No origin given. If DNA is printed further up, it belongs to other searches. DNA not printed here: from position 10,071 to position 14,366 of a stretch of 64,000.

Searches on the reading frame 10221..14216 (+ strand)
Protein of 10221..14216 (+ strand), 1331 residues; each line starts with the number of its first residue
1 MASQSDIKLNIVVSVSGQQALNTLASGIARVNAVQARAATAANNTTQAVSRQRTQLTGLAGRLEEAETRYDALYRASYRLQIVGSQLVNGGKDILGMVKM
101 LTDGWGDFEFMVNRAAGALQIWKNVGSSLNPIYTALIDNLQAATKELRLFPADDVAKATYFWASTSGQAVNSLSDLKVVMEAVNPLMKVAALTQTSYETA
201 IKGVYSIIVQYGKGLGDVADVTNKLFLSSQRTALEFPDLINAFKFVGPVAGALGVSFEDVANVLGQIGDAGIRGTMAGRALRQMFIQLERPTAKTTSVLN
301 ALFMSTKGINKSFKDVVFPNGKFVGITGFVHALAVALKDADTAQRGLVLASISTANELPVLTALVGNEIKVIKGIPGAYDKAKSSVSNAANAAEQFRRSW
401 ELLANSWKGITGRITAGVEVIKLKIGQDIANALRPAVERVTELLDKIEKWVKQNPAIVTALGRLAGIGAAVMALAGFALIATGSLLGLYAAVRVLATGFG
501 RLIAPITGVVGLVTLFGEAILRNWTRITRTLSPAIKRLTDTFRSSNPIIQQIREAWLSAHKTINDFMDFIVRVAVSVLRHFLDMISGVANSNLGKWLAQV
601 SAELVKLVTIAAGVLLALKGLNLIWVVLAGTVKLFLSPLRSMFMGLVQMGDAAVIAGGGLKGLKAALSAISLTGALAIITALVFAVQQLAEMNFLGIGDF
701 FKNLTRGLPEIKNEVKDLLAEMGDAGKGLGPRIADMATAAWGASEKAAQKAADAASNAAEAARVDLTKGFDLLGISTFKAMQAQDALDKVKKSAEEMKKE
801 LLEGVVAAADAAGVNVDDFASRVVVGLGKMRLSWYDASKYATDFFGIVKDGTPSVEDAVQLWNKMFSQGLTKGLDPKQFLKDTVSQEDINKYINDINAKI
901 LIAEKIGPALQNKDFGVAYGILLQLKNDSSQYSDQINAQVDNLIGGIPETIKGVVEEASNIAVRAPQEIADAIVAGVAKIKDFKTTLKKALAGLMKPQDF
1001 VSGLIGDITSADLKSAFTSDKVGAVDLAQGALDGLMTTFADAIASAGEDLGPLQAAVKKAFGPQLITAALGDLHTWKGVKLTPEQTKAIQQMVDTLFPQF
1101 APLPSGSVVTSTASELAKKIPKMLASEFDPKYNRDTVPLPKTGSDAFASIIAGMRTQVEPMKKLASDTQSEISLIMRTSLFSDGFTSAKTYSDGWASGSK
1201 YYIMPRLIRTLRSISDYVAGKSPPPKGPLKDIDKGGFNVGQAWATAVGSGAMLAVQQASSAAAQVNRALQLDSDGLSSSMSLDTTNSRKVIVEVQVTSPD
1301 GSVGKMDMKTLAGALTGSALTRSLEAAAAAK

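Call 11: search_protein_families(library=phrogs, proteins=[window:10221-14216:+], max_evalue=0.00001)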
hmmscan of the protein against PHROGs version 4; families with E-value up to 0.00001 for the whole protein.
window:10221-14216:+ (1331 aa): 20 families
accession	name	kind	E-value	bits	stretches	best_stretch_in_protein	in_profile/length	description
phrog_1272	-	tail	2.9e-33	115.8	2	29-648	171-781/1606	tail length tape measure protein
phrog_1533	-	tail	1.1e-32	113.7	1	175-534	308-679/1688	tail length tape measure protein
phrog_28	-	tail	8e-31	108.5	1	28-541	174-694/1228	tail length tape measure protein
phrog_991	-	tail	3.9e-27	95.3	1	154-544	330-708/1966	tail length tape measure protein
phrog_4704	-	tail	7.6e-24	85.3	1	27-478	128-556/625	tail length tape measure protein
phrog_9696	-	tail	2.6e-20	72.8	1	158-405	115-357/1415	tail length tape measure protein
phrog_167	-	tail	1.7e-18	66.8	1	30-837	191-777/1555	tail length tape measure protein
phrog_5218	-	unknown function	1.8e-18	67.1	1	25-520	151-652/1599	-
phrog_58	-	tail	3.8e-18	66.3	1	35-626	258-728/1544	tail length tape measure protein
phrog_4200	-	tail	3.3e-17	63.3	1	413-858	130-506/732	tail length tape measure protein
phrog_19074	-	unknown function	1.3e-14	54.1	1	181-453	216-468/1384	-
phrog_5493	-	tail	1.8e-12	47.4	1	186-349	136-289/1102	tail length tape measure protein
phrog_1293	-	tail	4.2e-11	42.4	1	221-528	297-556/1424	tail length tape measure protein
phrog_38390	-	tail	1.4e-10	40.9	1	205-555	145-486/1029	tail length tape measure protein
phrog_10030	-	tail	2.5e-08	32.6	1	186-515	261-565/2105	tail length tape measure protein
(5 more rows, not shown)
